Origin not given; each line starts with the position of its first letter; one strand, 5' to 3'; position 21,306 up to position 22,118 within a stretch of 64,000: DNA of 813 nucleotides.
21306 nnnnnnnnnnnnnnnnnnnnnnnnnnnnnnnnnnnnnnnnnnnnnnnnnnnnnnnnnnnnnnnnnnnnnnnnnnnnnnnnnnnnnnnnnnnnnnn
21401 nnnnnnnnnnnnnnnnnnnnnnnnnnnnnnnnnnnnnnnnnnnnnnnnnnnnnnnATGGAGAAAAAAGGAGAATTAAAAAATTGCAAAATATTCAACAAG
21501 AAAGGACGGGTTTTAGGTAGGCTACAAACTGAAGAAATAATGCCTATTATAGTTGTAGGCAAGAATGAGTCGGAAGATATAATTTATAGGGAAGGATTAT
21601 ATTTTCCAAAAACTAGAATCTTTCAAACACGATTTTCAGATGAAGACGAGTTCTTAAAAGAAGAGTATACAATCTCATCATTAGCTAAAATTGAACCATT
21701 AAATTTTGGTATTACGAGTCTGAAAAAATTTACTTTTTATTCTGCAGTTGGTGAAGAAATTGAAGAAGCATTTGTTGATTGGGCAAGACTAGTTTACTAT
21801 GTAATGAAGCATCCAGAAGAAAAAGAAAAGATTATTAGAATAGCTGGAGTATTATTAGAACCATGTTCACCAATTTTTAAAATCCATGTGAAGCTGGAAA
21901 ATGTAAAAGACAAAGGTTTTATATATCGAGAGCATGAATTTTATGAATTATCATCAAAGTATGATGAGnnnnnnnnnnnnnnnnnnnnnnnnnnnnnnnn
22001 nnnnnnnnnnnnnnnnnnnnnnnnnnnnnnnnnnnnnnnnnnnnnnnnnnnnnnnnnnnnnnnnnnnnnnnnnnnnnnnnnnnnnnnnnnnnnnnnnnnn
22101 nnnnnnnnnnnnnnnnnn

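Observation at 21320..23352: Three-gene higher-GC islet after clpC with two paralogous genes driven by duplicated promoters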

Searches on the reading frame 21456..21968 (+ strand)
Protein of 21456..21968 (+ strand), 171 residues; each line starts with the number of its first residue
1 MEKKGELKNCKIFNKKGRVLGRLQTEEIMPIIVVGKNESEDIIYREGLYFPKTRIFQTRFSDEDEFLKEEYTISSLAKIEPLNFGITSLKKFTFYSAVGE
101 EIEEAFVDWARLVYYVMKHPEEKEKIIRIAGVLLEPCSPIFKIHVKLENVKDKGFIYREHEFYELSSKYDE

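Call 5: search_protein_families(library=pfam, proteins=[window:21456-21968:+], max_evalue=1)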
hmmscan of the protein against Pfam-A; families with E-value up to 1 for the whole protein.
window:21456-21968:+ (171 aa): 0 families

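Call 6: search_protein_families(library=ncbifam, proteins=[window:21456-21968:+], max_evalue=1)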
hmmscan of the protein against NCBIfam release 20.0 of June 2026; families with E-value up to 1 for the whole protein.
window:21456-21968:+ (171 aa): 0 families

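Call 7: search_protein_families(library=phrogs, proteins=[window:21456-21968:+], max_evalue=1)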
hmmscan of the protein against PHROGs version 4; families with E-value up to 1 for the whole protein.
window:21456-21968:+ (171 aa): 2 families
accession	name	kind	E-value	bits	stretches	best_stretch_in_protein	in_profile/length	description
phrog_17864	-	unknown function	0.27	12.4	1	86-121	36-71/91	-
phrog_26755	-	unknown function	0.37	12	1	105-131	39-65/74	-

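Call 8: search_protein_families(library=padloc, proteins=[window:21456-21968:+], max_evalue=1)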
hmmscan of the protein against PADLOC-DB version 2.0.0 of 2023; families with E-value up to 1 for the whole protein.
window:21456-21968:+ (171 aa): 0 families

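Call 10: find_homologous_proteins(query=window:21456-21968:+)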
Query window:21456-21968:+ (171 aa): 1 proteins with E <= 0.001 among 62 candidates.
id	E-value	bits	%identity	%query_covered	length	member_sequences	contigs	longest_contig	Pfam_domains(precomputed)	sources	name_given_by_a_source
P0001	5.8e-44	168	49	99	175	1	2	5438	-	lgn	-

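Call 12: find_encoding_contigs(protein=P0001, flank=10000)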
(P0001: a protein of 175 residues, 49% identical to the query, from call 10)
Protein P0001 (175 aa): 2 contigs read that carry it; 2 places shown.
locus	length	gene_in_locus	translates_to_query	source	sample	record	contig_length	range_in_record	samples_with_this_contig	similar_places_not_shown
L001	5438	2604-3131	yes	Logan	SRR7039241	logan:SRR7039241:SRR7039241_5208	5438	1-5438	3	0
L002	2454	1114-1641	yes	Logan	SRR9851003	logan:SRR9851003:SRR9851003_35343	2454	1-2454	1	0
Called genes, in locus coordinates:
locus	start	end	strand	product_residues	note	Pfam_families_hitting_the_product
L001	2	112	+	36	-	?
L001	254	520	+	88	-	-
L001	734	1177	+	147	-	-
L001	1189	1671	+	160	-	-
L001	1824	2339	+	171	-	-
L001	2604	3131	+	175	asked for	-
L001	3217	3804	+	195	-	-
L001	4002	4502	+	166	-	-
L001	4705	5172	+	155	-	-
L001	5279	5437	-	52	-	?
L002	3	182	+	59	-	?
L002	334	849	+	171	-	-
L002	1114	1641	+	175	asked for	-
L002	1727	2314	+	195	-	-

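Call 67: search_protein_families(library=pfam, proteins=[L001:254-517:+], max_evalue=0.1)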
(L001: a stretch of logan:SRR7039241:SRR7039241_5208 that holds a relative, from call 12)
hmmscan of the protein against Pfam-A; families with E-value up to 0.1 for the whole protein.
L001:254-517:+ (88 aa): 1 family
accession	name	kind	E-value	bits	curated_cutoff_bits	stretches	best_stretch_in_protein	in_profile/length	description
PF12009.13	Telomerase_RBD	-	0.069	13.7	25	1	10-71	23-88/133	Telomerase ribonucleoprotein complex - RNA binding domain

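Call 75: search_dna_similar(query=window:21456-21968:+, collection=phages, mode=protein, max_evalue=0.01)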
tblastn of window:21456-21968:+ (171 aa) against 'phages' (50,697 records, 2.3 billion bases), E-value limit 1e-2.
No match.
